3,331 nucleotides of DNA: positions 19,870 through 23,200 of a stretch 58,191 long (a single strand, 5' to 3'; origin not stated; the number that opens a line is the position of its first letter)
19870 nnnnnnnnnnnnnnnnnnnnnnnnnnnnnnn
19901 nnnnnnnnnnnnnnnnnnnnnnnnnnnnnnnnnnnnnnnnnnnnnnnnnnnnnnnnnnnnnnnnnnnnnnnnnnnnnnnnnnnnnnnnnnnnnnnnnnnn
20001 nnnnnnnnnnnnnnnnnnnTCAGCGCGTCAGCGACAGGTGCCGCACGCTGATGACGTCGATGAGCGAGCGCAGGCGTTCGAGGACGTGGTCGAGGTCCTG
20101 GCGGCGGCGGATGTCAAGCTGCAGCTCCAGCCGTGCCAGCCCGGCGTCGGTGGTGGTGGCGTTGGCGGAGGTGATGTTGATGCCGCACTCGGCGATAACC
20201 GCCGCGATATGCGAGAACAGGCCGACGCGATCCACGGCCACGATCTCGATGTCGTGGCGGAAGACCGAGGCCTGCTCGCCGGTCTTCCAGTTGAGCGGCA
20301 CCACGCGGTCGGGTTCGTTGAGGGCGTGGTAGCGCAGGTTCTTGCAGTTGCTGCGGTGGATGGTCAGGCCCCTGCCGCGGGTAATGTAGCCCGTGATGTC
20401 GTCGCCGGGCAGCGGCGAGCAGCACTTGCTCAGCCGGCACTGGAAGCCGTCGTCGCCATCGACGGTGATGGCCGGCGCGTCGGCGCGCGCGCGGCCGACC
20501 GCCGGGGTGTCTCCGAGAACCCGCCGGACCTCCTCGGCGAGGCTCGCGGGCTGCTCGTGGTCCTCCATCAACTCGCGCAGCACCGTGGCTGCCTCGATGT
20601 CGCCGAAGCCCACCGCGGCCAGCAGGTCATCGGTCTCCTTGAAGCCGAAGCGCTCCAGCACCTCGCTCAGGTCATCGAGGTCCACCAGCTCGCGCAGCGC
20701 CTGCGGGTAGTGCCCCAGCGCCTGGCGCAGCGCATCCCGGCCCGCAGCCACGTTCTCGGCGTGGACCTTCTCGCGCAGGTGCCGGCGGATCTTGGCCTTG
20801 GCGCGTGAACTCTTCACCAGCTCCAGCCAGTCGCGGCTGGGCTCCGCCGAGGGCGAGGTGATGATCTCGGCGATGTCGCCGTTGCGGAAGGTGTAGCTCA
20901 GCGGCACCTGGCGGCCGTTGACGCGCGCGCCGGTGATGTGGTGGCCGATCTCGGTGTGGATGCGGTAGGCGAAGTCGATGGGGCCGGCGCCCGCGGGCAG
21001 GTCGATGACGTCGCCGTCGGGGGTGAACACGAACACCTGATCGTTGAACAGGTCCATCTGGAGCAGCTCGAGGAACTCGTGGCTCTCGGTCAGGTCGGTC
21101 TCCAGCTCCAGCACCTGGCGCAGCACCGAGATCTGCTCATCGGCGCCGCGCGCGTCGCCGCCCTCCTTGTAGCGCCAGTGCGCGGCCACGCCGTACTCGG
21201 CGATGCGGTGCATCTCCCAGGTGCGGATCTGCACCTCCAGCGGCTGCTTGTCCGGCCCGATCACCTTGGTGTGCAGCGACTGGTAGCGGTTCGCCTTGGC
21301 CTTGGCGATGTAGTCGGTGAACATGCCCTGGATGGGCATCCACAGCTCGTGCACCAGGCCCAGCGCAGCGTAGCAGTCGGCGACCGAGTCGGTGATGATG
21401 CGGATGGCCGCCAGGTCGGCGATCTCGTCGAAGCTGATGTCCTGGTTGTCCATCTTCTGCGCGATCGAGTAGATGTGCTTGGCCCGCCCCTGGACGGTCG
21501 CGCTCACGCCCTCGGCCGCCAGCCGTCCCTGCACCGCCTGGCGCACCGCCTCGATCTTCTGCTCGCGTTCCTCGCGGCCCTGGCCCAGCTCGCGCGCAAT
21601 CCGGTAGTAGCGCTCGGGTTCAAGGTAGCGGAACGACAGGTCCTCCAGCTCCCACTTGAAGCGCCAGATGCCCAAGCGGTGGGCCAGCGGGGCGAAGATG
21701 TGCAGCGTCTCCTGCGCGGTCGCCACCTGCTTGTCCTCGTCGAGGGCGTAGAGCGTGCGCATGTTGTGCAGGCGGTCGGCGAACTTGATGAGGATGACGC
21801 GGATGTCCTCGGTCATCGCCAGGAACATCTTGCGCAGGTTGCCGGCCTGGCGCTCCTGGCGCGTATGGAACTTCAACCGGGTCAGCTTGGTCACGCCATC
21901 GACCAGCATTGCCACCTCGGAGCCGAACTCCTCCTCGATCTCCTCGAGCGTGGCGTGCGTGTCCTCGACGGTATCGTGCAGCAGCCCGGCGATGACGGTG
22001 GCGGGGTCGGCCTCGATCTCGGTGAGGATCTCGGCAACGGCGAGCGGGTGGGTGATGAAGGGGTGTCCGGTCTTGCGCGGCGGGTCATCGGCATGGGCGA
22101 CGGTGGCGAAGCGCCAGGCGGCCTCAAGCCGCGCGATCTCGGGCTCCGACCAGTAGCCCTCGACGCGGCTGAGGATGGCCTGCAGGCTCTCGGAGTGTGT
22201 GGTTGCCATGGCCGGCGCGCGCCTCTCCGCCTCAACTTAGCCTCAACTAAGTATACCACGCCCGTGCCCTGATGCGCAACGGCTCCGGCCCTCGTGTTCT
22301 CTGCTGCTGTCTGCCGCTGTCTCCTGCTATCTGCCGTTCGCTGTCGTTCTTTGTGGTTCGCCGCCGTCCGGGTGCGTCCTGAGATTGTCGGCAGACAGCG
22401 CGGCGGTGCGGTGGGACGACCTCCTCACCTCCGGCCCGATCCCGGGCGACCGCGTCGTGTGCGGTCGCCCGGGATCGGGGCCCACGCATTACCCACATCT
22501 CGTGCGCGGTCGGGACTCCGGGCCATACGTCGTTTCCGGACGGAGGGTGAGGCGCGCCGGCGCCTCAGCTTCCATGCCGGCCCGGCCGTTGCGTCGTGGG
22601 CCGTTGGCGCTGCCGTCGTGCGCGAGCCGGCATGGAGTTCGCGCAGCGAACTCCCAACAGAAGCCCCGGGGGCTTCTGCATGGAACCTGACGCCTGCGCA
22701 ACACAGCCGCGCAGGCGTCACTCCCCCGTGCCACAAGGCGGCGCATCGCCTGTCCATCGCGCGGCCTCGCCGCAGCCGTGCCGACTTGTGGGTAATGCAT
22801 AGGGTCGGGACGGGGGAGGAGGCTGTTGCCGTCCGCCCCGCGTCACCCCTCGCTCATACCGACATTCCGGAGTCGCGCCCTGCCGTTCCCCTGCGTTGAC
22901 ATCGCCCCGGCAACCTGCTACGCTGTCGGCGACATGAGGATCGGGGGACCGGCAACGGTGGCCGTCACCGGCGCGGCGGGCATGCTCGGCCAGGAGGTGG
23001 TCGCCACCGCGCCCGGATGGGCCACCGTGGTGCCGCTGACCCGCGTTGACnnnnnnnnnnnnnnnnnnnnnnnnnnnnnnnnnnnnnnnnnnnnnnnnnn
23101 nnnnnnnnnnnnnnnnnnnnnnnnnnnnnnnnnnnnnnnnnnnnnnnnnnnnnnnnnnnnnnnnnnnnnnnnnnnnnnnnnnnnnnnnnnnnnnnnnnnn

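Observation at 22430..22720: Dense cluster of perfect hairpins in an ORF-free 725-bp intergenic region, sharing a palindrome with a distant locus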

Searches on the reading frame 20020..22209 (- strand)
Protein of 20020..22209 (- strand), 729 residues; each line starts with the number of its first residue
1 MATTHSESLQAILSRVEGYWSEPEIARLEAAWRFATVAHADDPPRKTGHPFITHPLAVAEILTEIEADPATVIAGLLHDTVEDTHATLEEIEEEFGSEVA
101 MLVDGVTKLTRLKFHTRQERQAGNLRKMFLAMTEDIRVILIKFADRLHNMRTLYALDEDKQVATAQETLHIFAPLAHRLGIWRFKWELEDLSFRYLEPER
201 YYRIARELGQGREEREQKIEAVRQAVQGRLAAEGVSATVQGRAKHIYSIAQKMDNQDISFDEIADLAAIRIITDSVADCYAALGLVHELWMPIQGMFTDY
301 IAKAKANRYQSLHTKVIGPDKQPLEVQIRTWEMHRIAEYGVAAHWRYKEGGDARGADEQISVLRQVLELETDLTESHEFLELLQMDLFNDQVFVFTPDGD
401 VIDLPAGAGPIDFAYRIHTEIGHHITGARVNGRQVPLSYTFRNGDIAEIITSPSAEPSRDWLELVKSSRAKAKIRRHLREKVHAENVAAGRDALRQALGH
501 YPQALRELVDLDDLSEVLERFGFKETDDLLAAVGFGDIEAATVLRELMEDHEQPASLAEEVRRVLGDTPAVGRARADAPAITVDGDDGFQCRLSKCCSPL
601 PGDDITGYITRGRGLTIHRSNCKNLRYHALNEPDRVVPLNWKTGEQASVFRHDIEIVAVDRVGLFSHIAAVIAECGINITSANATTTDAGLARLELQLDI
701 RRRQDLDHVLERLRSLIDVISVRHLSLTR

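Call 14: search_protein_families(library=pfam, proteins=[window:20020-22209:-], max_evalue=0.1)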
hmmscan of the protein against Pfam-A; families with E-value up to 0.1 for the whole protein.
window:20020-22209:- (729 aa): 9 families
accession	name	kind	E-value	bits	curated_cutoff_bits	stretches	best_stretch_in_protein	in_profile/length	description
PF13328.12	HD_4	-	4.8e-51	173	27.2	1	31-182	1-156/156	HD domain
PF04607.23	RelA_SpoT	-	2.4e-41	141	27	1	241-351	1-112/113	Region found in RelA / SpoT proteins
PF02824.27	TGS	-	2.3e-22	79.2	22.2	1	392-451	1-60/60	TGS domain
PF13291.12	ACT_4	-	2e-16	60.9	27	1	648-723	3-79/80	ACT domain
PF19296.4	RelA_AH_RIS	-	1.8e-15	57.9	23.8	1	464-626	3-176/185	RelA/SpoT, AH and RIS domains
PF01966.28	HD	-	6e-13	49.5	22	1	52-150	2-116/116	HD domain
PF01842.31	ACT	-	9.3e-10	38.6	27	1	653-717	2-65/66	ACT domain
PF22629.2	ACT_AHAS_ss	-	3.5e-09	37.1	27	1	654-720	1-66/67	AHAS small subunit-like ACT domain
PF13710.12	ACT_5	-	0.053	13.8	27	0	661-722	2-62/62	ACT domain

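Call 15: find_encoding_contigs(protein=window:20020-22209:-, flank=10000, max_places=10)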
Protein window:20020-22209:- (729 aa): 1 contig read that carries it; 1 place shown.
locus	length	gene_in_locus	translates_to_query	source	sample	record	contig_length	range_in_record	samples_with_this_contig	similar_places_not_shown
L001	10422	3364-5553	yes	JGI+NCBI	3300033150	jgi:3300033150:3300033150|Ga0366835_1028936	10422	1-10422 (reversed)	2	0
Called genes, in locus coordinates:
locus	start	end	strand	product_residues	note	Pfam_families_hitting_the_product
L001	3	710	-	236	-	?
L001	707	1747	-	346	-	PF00288:GHMP_kinases_N, PF08544:GHMP_kinases_C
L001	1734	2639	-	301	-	PF01073:3Beta_HSD (faint), PF01370:Epimerase, PF02719:Polysacc_synt_2 (faint), PF04321:RmlD_sub_bind, PF16363:GDP_Man_Dehyd, PF07993:NAD_binding_4 (weak)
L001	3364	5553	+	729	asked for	PF13328:HD_4, PF01966:HD, PF04607:RelA_SpoT, PF02824:TGS, PF19296:RelA_AH, PF28438:RelA_RIS, PF01842:ACT, PF13291:ACT_4, +1 more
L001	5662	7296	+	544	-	PF01041:DegT_DnrJ_EryC1, PF04343:DUF488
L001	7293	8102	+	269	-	-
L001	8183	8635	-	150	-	PF01842:ACT (weak), PF19571:ACT_8, PF22629:ACT_AHAS_ss (faint)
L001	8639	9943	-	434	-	PF00501:AMP-binding, PF14535:AMP-binding_C_2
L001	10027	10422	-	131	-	?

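Call 17: find_related_loci(query=window:20020-22209:-, collection=genome_contigs, flank=10000)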
Query window:20020-22209:- (729 aa) in genome_contigs; peptide patterns used: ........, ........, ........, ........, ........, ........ (x = any residue, [..] = any of these).
320 stretches matched a pattern; 183 encode a relative of the query (tblastn E <= 1e-3); the best 80 are kept; 80 distinct loci.
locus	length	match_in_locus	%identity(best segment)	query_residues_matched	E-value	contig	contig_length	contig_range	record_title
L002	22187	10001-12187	84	1-729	0e+0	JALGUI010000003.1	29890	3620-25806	MAG: Candidatus Zipacnadia bacterium isolate Meg22_1214_Bin_164 Meg22_1214_Bin_164_scaffold_3894, whole genome shotgun s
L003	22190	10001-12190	81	1-729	0e+0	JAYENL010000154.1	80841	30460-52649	MAG: Armatimonadota bacterium isolate MAG056 MAG056_154, whole genome shotgun sequence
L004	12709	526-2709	82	3-729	0e+0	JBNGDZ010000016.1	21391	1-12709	MAG: Armatimonadota bacterium isolate E05-054 bin22.fa-16, whole genome shotgun sequence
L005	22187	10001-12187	81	1-729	0e+0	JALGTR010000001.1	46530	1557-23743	MAG: Candidatus Zipacnadia bacterium isolate Meg22_1012_Bin_267 Meg22_1012_Bin_267_scaffold_1306, whole genome shotgun s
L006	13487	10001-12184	78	1-729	0e+0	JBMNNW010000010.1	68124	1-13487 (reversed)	MAG: Armatimonadota bacterium isolate SBF912SR3HQ0005 scaffold_451_c1, whole genome shotgun sequence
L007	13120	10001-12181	77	1-727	0e+0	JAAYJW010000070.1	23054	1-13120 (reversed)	MAG: candidate division WS1 bacterium isolate AS10tlH2TH_342 29752_AS10, whole genome shotgun sequence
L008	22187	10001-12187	78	1-728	0e+0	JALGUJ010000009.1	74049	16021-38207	MAG: Candidatus Zipacnadia bacterium isolate Meg22_1214_Bin_167 Meg22_1214_Bin_167_scaffold_511, whole genome shotgun se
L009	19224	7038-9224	77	1-729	0e+0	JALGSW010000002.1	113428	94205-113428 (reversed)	MAG: Candidatus Zipacnadia bacterium isolate AB_3033_Bin_59 AB_3033_Bin_59_scaffold_236, whole genome shotgun sequence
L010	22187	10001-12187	78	1-729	0e+0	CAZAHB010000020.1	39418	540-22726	MAG TPA_asm: uncultured Armatimonadia bacterium isolate binchicken_co77_180 genome assembly, contig: NODE_1226_length_39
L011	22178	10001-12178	75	5-729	0e+0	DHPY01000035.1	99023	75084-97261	MAG TPA_asm: Armatimonadetes bacterium UBA5352 UBA5352_contig_3122, whole genome shotgun sequence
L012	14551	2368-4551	75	1-728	0e+0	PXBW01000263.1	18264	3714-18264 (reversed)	MAG: candidate division WS1 bacterium isolate T3Sed10_264 T3-Sed10-C5693, whole genome shotgun sequence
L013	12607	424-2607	79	1-729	0e+0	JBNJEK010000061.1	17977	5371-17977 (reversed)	MAG: Armatimonadota bacterium isolate Y23_14dBSd3.bin.89 NODE_2070_length_17977_cov_7.133460, whole genome shotgun seque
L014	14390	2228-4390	56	6-725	0e+0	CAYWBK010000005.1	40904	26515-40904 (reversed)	MAG TPA_asm: uncultured Armatimonadia bacterium isolate binchicken_co3_96 genome assembly, contig: NODE_2787_length_4090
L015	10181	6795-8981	91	1-729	0e+0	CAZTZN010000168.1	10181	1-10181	MAG TPA_asm: uncultured Armatimonadia bacterium isolate SRP338002_co1_89 genome assembly, contig: NODE_6141_length_10181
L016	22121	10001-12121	51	12-722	0e+0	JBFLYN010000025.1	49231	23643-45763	MAG: Bacillota bacterium isolate MAG086 MAG086_25, whole genome shotgun sequence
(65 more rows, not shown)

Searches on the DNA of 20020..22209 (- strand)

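Call 34: search_rna_families(sources=[L082, L083, L084, L085, L086, L087, L088, L089, L090, L091, L092, L096, L103, L134, L143, L152, L154, L159, L003], threshold=gathering)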
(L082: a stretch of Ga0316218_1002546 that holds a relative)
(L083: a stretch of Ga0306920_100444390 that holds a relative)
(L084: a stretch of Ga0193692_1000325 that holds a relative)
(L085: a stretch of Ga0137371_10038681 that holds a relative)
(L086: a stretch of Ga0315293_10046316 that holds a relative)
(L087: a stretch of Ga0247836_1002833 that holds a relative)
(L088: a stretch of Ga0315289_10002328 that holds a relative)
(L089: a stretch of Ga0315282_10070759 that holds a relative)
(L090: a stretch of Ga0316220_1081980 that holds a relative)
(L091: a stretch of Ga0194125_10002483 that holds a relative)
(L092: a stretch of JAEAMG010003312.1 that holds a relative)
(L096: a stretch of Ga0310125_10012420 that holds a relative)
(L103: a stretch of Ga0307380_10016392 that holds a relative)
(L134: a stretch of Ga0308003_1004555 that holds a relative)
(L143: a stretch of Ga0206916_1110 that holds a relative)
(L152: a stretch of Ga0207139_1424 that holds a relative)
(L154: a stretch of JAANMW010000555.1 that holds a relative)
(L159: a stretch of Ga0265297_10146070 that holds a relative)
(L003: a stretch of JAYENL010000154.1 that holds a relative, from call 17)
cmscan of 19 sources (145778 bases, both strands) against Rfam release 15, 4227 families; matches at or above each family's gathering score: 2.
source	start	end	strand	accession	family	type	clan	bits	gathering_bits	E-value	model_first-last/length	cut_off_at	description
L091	982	1055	-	RF00005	tRNA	Gene; tRNA;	CL00001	68.5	29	1.9e-12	1-71/71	no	tRNA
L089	980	1025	-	RF01687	Acido-Lenti-1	Gene; sRNA;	-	38.2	37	9.9e-05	1-46/46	no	Acido-Lenti-1 RNA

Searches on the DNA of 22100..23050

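Call 5: search_rna_families(source=window, start=22100, end=23050, threshold=evalue, max_evalue=10, show_alignments=3)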
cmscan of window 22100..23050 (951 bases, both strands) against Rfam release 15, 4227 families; matches with E-value up to 10: 11.
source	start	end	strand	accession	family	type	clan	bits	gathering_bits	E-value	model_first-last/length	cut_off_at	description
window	22435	22479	+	RF04159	MIR1437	Gene; miRNA;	-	22.5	168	0.29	1-192/192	no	MIR1437 microRNA precursor family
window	22941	23000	-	RF00454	p27_CRE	Cis-reg;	-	20.9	42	0.15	1-59/59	no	p27 cis-regulatory element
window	22561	22682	+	RF03076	Streptomyces-metH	Gene; sRNA;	-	16.2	50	4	1-120/120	no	Streptomyces-metH RNA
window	22434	22479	-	RF03681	mir-1295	Gene; miRNA;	-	16.1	100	7.1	1-78/78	no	mir-1295 microRNA precursor family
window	22653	22684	+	RF00161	nos_TCE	Cis-reg;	-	16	60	5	1-64/64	no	Nanos 3' UTR translation control element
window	22801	22850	-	RF02339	GlsR17_miR2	Gene; snRNA; snoRNA; CD-box;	-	15.8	84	2.6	1-63/63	no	Giardia snoRNA GlsR17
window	22436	22478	-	RF03465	MIR9666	Gene; miRNA;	-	15.6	88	5.3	1-98/98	no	MIR9666 microRNA precursor family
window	22435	22480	-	RF04110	MIR5084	Gene; miRNA;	-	15.6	110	8.3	1-122/122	no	MIR5084 microRNA precursor family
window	22958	23025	-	RF03606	mir-2071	Gene; miRNA;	-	14.8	100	5.1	1-74/74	no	mir-2071 microRNA precursor family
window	22594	22675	+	RF02236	asX2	Gene; sRNA;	-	14.1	70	7.5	1-87/87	no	Xanthomonas sRNA asX2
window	22444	22470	+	RF02357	RNaseP-T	Gene; ribozyme;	CL00002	13.4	60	2.7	1-208/208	no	RNaseP truncated form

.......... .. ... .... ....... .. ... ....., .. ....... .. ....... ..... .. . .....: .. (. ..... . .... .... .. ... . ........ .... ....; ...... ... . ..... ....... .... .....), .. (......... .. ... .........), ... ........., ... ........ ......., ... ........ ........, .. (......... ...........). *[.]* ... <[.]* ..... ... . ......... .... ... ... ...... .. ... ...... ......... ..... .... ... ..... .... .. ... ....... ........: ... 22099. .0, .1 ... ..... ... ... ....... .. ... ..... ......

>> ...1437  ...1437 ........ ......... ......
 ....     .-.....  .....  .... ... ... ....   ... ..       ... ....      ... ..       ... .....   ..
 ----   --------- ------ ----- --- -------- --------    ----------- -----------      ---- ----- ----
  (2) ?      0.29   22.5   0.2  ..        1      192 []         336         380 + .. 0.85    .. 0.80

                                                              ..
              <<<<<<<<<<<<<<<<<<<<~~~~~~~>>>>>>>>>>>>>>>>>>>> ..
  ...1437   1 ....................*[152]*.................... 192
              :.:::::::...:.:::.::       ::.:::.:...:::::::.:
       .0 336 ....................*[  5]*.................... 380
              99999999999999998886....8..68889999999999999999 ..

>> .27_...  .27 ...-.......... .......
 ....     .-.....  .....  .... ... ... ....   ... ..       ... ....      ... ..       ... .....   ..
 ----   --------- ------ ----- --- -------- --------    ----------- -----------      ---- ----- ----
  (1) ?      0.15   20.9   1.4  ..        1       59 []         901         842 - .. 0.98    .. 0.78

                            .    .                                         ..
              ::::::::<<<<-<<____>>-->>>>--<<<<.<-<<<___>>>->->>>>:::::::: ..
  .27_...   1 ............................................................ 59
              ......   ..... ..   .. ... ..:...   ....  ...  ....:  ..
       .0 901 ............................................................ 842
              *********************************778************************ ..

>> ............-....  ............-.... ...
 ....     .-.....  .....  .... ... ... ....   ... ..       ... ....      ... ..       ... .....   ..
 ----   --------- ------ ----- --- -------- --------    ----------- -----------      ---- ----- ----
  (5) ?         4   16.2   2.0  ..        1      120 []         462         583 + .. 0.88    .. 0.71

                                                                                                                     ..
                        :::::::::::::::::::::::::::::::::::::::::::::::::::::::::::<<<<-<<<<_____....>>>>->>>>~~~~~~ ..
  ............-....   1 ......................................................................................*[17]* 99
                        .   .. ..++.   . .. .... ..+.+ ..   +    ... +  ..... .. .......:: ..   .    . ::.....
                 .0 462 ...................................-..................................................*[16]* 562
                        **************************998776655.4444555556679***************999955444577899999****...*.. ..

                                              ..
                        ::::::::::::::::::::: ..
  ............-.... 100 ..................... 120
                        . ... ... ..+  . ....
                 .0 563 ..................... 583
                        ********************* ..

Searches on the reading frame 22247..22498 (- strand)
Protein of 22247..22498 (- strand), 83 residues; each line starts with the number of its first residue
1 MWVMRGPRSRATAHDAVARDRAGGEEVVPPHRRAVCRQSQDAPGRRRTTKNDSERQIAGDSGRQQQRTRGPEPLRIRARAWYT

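Call 14: search_protein_families(library=pfam, proteins=[window:22247-22498:-], max_evalue=0.1)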
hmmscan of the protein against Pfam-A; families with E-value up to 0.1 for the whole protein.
window:22247-22498:- (83 aa): 0 families
